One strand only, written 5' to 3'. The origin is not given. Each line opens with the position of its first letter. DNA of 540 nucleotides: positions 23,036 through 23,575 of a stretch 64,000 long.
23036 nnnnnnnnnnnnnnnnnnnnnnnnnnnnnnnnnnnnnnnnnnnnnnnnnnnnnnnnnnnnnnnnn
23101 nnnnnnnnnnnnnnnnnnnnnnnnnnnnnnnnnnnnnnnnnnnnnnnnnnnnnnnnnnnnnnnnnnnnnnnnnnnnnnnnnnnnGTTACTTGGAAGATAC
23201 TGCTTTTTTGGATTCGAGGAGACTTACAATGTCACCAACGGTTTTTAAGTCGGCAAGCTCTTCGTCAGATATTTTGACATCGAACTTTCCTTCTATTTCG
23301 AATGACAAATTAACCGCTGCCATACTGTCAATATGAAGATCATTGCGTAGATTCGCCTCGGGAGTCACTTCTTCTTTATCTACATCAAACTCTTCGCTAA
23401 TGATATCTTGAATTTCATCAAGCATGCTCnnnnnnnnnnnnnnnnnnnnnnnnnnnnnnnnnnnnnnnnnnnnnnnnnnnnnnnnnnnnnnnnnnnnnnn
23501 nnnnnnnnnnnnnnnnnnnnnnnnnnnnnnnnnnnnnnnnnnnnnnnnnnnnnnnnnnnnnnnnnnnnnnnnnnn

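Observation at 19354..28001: Orphan ACP-centred acyl/polyketide-type operon (FadD-like, FabF, FabD, ACP, KASIII, PaaK/F390-like, MBL, SDR, PPTase) with no dehydratase or enoyl reductase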

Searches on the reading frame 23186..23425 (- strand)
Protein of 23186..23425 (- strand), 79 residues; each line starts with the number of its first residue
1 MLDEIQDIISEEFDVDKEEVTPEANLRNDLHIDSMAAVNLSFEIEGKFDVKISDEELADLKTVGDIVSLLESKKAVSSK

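Call 3: search_protein_families(library=pfam, proteins=[window:23186-23425:-], max_evalue=0.001)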
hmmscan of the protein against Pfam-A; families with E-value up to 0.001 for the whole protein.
window:23186-23425:- (79 aa): 2 families
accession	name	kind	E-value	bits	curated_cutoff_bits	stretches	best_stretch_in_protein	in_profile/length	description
PF00550.31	PP-binding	-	6.9e-14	52.3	20.8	1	3-70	1-67/67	Phosphopantetheine attachment site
PF14573.12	PP-binding_2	-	6.9e-05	23.5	32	1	15-77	24-91/96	Acyl-carrier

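Call 4: search_protein_families(library=ncbifam, proteins=[window:23186-23425:-], max_evalue=0.001)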
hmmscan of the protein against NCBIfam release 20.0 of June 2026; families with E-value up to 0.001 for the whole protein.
window:23186-23425:- (79 aa): 17 families
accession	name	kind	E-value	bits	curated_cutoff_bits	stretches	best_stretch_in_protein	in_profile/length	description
NF002148.0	PRK00982.1-2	subfamily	3e-20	71.8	71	1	2-74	6-78/79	acyl carrier protein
NF002150.0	PRK00982.1-4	subfamily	7.5e-20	71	66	1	3-74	8-79/80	acyl carrier protein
NF002147.0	PRK00982.1-1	equivalog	7.1e-18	64.2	84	1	2-74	9-81/83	acyl carrier protein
NF040636.1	AcpM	exception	2.6e-16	59.4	146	1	2-72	7-77/93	meromycolate extension acyl carrier protein AcpM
TIGR00517.1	acyl_carrier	equivalog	3.8e-16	58.7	70.45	1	2-73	5-76/77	acyl carrier protein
NF003757.0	PRK05350.1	equivalog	2.5e-14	53.2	65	1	2-71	8-77/83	acyl carrier protein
NF002151.0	PRK00982.1-5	equivalog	7.2e-14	51.7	92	1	3-74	6-77/78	acyl carrier protein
NF009104.0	PRK12449.1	equivalog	1.5e-11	44.1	70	1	2-74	7-79/80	acyl carrier protein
NF002149.0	PRK00982.1-3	equivalog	4.5e-11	42.5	106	1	4-73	7-76/78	acyl carrier protein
NF058660.1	cispen_ACP_AmcB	equivalog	7.1e-11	42.1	80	1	3-74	4-79/80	cispentacin biosynthesis acyl carrier protein AmcB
NF004533.0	PRK05883.1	equivalog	6.3e-10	38.8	72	1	4-73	27-96/100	acyl carrier protein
NF005079.0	PRK06508.1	equivalog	7.2e-10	39.1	83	1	2-57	5-60/93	acyl carrier protein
NF006031.0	PRK08172.1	equivalog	1.5e-09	38.3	76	1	5-70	9-74/82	acyl carrier protein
NF005798.0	PRK07639.1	equivalog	4.3e-07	30.3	100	1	3-76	8-84/91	petrobactin biosynthesis protein AsbD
NF003464.0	PRK05087.1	equivalog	3.3e-05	23.8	68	1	3-72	5-76/78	D-alanine--poly(phosphoribitol) ligase subunit DltC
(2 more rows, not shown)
